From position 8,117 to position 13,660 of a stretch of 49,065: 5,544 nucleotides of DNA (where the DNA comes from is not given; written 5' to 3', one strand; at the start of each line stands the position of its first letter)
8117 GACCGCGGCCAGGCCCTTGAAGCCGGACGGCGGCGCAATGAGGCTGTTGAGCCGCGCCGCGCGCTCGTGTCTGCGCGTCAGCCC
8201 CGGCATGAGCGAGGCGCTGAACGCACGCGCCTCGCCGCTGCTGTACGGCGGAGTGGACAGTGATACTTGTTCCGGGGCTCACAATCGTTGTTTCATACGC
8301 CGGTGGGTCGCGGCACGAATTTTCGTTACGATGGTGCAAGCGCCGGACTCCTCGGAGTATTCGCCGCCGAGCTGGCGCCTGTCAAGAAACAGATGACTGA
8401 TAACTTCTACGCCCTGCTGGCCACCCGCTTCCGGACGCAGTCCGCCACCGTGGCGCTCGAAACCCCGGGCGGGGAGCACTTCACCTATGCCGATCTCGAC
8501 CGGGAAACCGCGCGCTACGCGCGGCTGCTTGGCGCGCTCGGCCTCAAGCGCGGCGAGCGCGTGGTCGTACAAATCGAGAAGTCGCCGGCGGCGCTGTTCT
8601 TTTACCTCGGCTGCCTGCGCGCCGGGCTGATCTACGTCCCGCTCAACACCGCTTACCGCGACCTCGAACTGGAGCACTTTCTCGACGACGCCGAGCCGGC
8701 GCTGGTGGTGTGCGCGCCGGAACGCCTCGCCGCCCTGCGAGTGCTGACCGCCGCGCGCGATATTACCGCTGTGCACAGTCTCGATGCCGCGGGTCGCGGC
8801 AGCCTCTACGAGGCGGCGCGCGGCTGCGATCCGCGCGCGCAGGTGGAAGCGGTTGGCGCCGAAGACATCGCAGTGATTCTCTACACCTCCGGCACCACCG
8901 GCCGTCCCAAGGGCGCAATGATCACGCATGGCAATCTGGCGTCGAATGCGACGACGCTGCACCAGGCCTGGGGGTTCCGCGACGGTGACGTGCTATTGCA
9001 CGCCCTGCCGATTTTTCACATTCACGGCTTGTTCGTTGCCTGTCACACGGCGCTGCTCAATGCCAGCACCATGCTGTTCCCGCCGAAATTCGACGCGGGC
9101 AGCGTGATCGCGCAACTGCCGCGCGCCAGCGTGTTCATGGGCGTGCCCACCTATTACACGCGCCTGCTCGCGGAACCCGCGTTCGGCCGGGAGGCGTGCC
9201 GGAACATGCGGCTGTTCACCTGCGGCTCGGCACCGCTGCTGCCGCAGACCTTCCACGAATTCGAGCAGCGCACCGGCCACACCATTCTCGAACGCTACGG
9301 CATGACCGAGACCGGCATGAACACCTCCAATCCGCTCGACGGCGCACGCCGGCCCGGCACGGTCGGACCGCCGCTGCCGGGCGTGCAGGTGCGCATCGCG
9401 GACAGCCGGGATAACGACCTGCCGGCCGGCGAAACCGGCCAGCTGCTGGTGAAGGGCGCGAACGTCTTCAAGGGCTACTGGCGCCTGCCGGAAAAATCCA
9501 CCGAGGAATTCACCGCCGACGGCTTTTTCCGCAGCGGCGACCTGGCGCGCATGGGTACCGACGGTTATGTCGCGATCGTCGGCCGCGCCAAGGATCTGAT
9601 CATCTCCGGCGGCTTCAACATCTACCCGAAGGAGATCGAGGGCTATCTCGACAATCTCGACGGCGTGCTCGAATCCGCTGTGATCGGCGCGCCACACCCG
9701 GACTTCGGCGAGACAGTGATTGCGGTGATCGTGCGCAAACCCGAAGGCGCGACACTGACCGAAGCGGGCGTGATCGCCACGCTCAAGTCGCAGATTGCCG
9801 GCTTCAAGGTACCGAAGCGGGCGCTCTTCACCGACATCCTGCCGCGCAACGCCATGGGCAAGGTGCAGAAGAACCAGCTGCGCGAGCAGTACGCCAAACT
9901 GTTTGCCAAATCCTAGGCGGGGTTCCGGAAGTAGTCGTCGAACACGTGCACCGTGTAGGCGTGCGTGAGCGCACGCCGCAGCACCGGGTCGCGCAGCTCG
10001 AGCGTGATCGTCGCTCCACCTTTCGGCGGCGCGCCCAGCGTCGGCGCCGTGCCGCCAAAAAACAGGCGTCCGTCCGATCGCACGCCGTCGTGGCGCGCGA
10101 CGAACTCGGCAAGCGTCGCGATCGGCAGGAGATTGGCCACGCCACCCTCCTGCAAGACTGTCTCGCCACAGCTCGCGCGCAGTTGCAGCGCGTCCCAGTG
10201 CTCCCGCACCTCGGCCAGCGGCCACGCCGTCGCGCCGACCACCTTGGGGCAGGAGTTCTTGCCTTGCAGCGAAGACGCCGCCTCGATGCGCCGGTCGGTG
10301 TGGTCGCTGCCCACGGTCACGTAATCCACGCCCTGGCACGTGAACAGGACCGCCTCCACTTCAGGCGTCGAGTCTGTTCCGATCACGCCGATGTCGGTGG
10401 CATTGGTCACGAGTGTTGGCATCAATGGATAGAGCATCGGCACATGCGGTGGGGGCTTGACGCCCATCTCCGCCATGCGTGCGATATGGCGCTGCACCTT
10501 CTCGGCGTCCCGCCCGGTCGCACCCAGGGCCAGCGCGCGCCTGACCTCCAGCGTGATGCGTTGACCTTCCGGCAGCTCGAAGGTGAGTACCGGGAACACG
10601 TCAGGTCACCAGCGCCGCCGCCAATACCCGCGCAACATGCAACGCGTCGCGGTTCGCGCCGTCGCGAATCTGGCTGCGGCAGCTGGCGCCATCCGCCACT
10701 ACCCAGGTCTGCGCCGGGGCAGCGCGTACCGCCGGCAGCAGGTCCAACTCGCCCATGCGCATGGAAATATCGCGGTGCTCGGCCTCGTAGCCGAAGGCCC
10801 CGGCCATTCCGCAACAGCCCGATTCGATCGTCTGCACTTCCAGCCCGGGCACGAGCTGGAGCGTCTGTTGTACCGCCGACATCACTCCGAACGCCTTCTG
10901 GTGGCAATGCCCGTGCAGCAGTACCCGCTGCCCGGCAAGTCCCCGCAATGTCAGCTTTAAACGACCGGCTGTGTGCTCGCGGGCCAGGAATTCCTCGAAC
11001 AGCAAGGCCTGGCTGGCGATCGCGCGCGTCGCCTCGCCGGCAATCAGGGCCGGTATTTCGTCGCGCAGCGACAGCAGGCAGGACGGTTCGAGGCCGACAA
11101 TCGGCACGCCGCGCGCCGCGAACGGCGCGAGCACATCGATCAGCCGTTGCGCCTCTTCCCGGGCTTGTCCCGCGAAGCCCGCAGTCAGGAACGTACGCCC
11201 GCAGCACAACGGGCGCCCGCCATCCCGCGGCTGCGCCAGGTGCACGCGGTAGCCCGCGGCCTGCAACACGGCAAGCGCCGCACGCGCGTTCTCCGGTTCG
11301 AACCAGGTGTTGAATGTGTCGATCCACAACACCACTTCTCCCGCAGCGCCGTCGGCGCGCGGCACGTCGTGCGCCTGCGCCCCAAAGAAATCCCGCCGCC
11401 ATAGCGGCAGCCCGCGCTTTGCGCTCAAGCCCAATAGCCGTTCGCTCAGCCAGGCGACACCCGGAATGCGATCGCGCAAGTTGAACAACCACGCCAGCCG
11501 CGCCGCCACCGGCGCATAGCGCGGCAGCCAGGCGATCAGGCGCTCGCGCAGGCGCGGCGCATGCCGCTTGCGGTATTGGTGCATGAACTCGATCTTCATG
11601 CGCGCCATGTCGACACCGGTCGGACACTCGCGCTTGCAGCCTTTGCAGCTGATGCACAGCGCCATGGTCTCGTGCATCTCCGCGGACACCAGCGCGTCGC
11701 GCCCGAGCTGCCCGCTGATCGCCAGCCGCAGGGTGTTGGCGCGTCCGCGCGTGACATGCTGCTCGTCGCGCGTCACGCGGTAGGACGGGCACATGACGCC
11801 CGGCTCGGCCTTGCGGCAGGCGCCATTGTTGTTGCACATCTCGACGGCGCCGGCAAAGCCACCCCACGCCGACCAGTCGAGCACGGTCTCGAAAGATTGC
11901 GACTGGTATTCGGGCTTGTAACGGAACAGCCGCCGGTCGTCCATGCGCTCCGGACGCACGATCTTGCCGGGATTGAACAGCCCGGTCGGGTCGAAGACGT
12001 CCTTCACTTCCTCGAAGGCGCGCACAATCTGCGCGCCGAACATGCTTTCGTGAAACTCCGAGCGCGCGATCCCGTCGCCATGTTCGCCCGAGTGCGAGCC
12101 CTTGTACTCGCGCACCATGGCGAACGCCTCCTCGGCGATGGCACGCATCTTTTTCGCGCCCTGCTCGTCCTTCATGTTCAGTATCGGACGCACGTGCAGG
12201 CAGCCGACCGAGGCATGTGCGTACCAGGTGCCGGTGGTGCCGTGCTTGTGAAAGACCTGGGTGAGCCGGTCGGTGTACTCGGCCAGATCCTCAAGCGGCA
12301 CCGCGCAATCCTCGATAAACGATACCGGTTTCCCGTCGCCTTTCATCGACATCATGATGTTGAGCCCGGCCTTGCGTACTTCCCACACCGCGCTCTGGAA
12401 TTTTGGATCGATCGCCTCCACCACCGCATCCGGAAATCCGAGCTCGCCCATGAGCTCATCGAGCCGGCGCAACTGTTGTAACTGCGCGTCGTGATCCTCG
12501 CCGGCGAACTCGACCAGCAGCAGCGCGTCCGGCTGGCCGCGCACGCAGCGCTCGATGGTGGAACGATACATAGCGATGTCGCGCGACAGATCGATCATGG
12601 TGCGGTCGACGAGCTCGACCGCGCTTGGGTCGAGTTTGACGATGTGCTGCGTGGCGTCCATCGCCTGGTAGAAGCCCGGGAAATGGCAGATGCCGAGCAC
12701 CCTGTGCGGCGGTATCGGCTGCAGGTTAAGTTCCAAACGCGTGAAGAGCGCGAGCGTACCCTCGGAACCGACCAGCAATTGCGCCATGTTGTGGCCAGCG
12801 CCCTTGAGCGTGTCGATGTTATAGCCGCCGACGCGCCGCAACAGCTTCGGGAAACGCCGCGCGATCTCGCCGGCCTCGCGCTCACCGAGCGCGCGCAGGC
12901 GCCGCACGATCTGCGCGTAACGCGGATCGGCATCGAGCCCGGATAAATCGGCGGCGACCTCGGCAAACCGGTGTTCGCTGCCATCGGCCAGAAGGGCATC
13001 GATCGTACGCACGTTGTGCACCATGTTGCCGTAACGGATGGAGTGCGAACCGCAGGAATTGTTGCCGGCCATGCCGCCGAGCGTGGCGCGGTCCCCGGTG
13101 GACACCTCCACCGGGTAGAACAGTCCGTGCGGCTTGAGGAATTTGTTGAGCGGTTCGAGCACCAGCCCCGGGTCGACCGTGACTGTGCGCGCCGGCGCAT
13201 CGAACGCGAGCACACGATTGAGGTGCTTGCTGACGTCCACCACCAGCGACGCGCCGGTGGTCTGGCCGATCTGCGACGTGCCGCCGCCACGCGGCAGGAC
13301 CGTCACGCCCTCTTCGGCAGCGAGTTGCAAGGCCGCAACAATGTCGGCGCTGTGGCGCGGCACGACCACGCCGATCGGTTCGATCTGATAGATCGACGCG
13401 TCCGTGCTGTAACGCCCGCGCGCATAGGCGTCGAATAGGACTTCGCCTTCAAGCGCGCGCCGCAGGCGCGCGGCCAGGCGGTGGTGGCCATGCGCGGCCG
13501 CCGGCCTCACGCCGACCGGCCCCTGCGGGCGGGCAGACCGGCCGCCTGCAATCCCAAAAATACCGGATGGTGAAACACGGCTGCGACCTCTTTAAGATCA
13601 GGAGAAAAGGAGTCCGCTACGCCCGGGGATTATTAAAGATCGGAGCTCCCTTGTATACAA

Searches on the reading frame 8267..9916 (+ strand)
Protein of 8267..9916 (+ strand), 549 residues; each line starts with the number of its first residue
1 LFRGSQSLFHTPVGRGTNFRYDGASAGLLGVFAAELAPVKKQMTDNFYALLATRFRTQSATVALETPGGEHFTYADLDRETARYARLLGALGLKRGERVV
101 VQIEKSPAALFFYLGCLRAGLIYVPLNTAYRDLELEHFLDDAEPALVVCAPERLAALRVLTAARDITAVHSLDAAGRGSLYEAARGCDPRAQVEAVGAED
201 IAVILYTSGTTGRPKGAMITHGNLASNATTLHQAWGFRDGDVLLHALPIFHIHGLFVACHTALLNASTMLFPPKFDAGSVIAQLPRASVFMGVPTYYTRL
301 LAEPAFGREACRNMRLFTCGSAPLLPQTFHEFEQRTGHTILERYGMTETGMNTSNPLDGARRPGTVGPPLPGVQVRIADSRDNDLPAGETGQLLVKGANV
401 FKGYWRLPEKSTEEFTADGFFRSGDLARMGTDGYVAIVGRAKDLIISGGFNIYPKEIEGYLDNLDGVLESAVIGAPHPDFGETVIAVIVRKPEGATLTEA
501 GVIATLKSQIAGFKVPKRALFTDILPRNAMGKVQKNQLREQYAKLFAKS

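Call 69: search_protein_families(library=pfam, proteins=[window:8267-9916:+], max_evalue=0.00001)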
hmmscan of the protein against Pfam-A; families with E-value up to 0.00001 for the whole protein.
window:8267-9916:+ (549 aa): 2 families
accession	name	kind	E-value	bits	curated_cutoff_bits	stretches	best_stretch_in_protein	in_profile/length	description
PF00501.34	AMP-binding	-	1.1e-88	298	29.9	1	57-405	7-384/384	AMP-binding enzyme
PF13193.12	AMP-binding_C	-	3.1e-12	47.7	24.5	1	456-532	1-76/76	AMP-binding enzyme C-terminal domain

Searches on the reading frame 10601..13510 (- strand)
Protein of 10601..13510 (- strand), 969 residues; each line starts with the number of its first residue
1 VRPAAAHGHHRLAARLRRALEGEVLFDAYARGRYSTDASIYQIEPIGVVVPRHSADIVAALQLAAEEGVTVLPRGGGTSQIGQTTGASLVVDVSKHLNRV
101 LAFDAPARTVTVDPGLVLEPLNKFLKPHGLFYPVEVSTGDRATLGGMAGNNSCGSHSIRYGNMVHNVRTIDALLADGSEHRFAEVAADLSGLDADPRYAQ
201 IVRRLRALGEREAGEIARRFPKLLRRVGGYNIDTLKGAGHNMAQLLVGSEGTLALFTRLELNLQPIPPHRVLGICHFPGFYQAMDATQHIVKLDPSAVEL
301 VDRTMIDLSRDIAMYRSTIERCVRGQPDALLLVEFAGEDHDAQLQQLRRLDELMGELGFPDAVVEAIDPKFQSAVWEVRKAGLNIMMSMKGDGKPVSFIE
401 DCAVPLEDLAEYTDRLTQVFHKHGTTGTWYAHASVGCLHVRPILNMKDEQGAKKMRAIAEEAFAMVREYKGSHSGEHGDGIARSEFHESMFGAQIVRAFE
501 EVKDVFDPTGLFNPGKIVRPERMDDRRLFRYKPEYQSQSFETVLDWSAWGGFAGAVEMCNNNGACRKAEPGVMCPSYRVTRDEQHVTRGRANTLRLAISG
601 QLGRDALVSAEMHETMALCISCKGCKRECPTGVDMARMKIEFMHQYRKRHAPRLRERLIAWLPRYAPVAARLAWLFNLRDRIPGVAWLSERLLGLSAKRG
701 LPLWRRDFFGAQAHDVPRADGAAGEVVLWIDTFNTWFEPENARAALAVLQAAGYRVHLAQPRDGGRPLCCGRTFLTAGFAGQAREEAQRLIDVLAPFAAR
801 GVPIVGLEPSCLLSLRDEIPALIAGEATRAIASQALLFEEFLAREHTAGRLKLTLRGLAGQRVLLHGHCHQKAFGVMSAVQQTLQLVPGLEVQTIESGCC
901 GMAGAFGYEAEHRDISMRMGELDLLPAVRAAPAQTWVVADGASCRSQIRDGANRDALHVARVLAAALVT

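Call 69: search_protein_families(library=pfam, proteins=[window:10601-13510:-], max_evalue=0.00001)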
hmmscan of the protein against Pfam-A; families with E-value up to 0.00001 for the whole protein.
window:10601-13510:- (969 aa): 4 families
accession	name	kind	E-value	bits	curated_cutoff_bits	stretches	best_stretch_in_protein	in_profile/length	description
PF02913.24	FAD-oxidase_C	-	1.3e-53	182.7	21.2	1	266-517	1-248/248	FAD linked oxidases, C-terminal domain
PF01565.28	FAD_binding_4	-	1.5e-36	125.6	26.4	1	45-181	1-137/139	FAD binding domain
PF13183.11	Fer4_8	-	5.2e-09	37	27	1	556-633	2-68/68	4Fe-4S dicluster domain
PF13534.11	Fer4_17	-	1.8e-07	32.1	22.2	1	559-634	2-61/61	4Fe-4S dicluster domain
